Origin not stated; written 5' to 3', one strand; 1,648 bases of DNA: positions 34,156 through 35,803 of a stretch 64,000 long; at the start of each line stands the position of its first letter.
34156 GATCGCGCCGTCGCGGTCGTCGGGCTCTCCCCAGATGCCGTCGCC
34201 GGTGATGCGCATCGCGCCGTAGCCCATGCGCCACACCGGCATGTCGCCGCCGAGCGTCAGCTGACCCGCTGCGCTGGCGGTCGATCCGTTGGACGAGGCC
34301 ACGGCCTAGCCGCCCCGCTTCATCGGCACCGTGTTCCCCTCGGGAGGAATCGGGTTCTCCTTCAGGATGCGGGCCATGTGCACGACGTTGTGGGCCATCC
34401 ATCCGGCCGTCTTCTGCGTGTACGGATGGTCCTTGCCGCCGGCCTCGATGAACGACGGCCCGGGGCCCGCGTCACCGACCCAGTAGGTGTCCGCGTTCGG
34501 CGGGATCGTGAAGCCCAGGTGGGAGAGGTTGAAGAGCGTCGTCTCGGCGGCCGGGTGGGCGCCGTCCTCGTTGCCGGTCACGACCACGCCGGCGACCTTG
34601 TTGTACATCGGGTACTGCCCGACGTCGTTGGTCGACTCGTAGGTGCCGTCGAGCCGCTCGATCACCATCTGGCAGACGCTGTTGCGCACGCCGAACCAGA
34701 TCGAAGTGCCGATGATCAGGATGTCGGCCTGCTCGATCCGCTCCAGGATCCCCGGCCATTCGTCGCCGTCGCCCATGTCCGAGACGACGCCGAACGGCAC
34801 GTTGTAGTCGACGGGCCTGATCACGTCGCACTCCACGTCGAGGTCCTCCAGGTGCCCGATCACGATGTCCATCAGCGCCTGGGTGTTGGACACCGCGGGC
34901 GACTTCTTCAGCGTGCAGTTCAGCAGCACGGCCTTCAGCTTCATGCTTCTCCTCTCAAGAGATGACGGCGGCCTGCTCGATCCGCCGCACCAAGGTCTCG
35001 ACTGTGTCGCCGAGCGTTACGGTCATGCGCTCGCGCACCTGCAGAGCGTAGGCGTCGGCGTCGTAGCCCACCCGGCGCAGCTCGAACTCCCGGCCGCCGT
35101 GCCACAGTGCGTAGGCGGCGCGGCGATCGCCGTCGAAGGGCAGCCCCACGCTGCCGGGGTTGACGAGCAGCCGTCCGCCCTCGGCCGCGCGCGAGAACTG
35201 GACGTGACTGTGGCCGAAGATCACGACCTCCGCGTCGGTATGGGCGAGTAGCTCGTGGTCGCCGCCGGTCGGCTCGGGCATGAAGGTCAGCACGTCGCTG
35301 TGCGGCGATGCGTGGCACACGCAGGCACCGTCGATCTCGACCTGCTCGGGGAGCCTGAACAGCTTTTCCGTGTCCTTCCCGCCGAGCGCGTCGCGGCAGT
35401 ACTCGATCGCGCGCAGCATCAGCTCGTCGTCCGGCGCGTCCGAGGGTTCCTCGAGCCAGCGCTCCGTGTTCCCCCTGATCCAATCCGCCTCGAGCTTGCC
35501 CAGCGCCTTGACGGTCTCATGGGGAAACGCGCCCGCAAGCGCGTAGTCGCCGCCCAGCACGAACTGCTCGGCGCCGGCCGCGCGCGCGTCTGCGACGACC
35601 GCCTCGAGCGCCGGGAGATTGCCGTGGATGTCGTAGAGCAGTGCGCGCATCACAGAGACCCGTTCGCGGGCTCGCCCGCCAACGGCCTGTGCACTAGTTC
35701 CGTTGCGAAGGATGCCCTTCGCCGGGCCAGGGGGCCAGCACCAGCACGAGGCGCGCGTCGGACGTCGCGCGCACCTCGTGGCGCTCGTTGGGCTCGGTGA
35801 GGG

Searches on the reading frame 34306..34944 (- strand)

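Call 38: search_protein_families(library=pfam, proteins=[window:34306-34944:-], max_evalue=0.0001)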
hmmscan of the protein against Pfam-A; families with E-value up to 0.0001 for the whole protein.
window:34306-34944:- (212 aa): 1 family
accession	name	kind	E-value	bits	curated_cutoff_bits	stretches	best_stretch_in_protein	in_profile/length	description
PF03358.20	FMN_red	-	2.6e-12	47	24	1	4-150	2-142/152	NADPH-dependent FMN reductase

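Call 47: search_protein_families(library=ncbifam, proteins=[window:34306-34944:-], max_evalue=0.00001)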
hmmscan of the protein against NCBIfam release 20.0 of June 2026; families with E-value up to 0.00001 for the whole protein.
window:34306-34944:- (212 aa): 0 families

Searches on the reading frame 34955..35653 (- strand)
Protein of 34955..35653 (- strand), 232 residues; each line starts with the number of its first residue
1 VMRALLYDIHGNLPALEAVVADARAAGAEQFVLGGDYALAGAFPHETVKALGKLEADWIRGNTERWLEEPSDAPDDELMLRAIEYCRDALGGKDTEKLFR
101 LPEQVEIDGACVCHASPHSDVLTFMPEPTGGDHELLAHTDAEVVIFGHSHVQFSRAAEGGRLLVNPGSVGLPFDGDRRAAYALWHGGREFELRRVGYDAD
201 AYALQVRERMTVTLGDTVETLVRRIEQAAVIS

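Call 38: search_protein_families(library=pfam, proteins=[window:34955-35653:-], max_evalue=0.0001)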
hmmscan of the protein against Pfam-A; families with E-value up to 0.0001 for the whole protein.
window:34955-35653:- (232 aa): 2 families
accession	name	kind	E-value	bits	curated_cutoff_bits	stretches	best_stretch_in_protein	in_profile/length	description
PF12850.12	Metallophos_2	-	4.8e-14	53.1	27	1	1-183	1-148/154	Calcineurin-like phosphoesterase superfamily domain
PF00149.33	Metallophos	-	2.2e-07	32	21.5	1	8-151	8-190/191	Calcineurin-like phosphoesterase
